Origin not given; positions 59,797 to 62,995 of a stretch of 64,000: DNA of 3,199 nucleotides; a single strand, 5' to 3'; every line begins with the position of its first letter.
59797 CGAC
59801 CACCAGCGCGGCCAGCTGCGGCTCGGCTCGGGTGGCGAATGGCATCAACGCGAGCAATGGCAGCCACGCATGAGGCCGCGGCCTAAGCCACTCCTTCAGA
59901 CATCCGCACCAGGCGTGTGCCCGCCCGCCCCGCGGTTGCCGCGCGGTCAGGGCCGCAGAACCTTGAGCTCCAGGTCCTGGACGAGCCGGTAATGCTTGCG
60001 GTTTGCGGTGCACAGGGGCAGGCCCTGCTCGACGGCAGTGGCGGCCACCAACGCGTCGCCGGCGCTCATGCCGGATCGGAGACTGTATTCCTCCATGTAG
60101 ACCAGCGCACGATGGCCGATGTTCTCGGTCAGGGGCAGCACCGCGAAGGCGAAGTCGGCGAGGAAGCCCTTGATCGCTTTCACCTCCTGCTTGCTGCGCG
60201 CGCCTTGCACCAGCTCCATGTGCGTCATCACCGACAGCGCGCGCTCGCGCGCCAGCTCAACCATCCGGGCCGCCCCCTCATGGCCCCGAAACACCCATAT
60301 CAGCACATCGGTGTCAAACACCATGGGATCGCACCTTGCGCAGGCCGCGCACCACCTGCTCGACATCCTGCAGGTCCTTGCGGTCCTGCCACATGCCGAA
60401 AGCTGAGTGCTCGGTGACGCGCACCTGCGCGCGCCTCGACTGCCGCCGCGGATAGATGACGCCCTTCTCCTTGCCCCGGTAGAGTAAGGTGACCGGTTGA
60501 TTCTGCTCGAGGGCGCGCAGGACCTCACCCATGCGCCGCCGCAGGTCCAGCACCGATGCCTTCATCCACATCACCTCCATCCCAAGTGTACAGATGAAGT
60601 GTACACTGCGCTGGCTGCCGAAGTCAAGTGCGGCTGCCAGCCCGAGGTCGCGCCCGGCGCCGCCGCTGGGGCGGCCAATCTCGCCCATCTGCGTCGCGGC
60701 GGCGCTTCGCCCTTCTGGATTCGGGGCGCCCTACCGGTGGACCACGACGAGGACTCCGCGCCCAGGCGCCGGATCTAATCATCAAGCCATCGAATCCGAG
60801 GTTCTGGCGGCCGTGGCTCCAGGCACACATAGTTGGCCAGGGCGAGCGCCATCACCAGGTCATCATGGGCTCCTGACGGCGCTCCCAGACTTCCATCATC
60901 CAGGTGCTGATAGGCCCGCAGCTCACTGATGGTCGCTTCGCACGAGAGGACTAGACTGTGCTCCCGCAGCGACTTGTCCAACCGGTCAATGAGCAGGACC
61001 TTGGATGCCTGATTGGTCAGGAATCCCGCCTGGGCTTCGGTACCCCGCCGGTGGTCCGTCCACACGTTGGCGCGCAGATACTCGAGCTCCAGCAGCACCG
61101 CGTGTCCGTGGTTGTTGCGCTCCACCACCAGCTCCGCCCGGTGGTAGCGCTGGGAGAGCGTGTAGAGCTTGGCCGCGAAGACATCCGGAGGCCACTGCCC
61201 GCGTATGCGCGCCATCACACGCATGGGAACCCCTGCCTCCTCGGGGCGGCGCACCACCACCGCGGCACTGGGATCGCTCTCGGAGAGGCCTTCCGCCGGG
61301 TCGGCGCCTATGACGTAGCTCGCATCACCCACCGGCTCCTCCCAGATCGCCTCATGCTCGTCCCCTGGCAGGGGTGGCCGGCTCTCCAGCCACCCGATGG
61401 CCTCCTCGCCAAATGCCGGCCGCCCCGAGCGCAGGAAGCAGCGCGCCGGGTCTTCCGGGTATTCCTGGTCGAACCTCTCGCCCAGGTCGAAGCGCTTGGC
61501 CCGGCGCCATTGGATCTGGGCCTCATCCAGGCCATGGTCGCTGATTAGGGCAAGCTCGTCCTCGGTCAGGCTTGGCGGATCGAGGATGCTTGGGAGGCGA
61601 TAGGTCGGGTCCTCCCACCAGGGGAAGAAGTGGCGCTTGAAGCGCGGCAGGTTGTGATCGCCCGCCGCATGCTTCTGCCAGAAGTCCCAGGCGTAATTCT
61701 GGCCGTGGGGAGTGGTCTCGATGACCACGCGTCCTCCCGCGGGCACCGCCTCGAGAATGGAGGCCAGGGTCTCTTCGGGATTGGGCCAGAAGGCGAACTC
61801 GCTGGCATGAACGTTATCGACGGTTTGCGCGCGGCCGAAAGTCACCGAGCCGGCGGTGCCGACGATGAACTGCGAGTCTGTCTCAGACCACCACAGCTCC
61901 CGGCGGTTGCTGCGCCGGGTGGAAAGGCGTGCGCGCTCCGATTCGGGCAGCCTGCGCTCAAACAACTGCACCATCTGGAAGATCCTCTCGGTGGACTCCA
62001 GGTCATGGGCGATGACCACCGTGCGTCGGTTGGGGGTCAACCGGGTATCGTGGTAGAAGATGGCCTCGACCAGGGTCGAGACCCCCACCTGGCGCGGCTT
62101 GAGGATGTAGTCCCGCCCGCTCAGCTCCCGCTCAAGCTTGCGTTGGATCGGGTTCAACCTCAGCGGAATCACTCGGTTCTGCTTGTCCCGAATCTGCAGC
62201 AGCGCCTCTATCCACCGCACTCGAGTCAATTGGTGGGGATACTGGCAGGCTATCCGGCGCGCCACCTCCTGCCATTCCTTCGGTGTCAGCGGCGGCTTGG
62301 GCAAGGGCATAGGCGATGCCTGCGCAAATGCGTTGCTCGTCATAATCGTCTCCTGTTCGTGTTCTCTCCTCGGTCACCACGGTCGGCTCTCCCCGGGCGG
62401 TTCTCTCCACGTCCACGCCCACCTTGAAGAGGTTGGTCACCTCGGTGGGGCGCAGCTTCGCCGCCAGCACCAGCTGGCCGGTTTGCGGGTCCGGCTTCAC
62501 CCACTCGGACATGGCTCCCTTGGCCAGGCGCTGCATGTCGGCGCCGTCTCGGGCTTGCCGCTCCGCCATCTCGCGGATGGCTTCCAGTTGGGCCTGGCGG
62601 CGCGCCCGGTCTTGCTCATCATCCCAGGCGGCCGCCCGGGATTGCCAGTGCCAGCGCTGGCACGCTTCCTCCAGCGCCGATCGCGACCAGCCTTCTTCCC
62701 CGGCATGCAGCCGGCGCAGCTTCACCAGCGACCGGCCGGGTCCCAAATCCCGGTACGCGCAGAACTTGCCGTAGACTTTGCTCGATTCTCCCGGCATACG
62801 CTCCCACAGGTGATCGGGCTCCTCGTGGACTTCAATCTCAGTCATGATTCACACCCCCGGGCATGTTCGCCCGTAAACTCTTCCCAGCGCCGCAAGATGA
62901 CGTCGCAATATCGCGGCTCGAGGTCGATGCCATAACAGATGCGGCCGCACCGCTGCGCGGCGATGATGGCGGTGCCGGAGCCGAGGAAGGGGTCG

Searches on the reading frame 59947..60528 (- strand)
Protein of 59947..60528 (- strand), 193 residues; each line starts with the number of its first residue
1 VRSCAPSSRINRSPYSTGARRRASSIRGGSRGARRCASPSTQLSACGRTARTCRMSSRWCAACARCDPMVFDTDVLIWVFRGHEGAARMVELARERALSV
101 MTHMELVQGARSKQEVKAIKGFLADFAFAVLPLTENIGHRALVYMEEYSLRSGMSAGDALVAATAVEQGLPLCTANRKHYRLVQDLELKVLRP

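Call 3: search_protein_families(library=pfam, proteins=[window:59947-60528:-], max_evalue=0.01)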
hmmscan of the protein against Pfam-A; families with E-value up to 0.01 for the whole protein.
window:59947-60528:- (193 aa): 1 family
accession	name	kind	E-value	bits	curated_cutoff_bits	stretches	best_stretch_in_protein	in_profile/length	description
PF01850.27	PIN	-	6.8e-13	49.7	23.6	1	69-182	1-117/120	PIN domain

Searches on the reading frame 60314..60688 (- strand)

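Call 3: search_protein_families(library=pfam, proteins=[window:60314-60688:-], max_evalue=0.01)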
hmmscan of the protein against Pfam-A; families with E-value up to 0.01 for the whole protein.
window:60314-60688:- (124 aa): 1 family
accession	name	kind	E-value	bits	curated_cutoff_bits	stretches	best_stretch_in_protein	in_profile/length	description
PF02604.26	PhdYeFM_antitox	-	0.0052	17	29.8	1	45-88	5-49/74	Antitoxin Phd_YefM, type II toxin-antitoxin system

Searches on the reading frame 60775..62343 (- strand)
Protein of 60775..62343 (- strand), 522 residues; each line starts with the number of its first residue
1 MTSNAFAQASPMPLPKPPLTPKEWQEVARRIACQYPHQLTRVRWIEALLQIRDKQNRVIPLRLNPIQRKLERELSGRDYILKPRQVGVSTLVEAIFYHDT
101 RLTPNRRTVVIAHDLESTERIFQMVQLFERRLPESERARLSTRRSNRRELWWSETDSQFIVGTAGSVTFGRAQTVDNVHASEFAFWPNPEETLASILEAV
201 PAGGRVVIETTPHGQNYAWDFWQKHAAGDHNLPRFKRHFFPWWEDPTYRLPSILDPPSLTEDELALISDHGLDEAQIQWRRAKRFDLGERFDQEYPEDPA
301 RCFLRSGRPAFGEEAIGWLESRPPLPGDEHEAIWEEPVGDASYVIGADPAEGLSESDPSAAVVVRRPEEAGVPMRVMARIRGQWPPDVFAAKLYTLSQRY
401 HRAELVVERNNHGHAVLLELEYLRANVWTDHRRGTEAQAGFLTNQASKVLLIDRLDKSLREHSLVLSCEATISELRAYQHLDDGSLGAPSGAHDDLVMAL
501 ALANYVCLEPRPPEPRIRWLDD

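Call 3: search_protein_families(library=pfam, proteins=[window:60775-62343:-], max_evalue=0.01)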
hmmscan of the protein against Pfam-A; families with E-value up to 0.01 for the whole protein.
window:60775-62343:- (522 aa): 1 family
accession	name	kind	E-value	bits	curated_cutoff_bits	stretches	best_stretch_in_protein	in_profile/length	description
PF03237.21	Terminase_6N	-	0.0014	18.8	22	1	80-241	2-155/215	Terminase large subunit, T4likevirus-type, N-terminal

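Call 6: search_protein_families(library=phrogs, proteins=[window:60775-62343:-], max_evalue=0.1)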
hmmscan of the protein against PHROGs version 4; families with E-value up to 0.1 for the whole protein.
window:60775-62343:- (522 aa): 6 families
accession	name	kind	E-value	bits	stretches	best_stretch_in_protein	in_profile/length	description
phrog_2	-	head and packaging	3.1e-24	86.7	1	57-511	261-596/807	terminase large subunit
phrog_38407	-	unknown function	3.1e-22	80.1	2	333-504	172-345/370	-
phrog_24361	-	head and packaging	2.5e-15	57.6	1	393-504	17-135/162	terminase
phrog_26724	-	unknown function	1.2e-14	55.3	1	45-215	17-186/192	-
phrog_2472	-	unknown function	1.6e-05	25.4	1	235-321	40-129/324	-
phrog_38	-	head and packaging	2.4e-05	24.2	1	326-504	542-700/760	terminase large subunit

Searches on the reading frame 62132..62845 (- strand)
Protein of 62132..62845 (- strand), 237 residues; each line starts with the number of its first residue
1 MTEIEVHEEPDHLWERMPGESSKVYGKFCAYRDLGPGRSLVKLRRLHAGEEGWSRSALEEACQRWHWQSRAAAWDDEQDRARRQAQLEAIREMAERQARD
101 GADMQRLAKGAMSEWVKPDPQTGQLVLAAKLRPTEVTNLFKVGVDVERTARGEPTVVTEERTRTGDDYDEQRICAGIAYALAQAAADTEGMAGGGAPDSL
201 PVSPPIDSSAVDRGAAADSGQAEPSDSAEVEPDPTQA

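Call 3: search_protein_families(library=pfam, proteins=[window:62132-62845:-], max_evalue=0.01)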
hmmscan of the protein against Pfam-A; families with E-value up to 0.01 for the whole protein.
window:62132-62845:- (237 aa): 0 families

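Call 6: search_protein_families(library=phrogs, proteins=[window:62132-62845:-], max_evalue=0.1)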
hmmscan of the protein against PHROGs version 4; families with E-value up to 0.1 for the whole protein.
window:62132-62845:- (237 aa): 3 families
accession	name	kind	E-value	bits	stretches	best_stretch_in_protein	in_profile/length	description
phrog_6299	-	head and packaging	1.8e-20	74.7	1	13-153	9-143/193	terminase small subunit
phrog_16540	-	unknown function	0.037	14.9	1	125-159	9-43/125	-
phrog_4342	-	unknown function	0.09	13.9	0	96-137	13-54/95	-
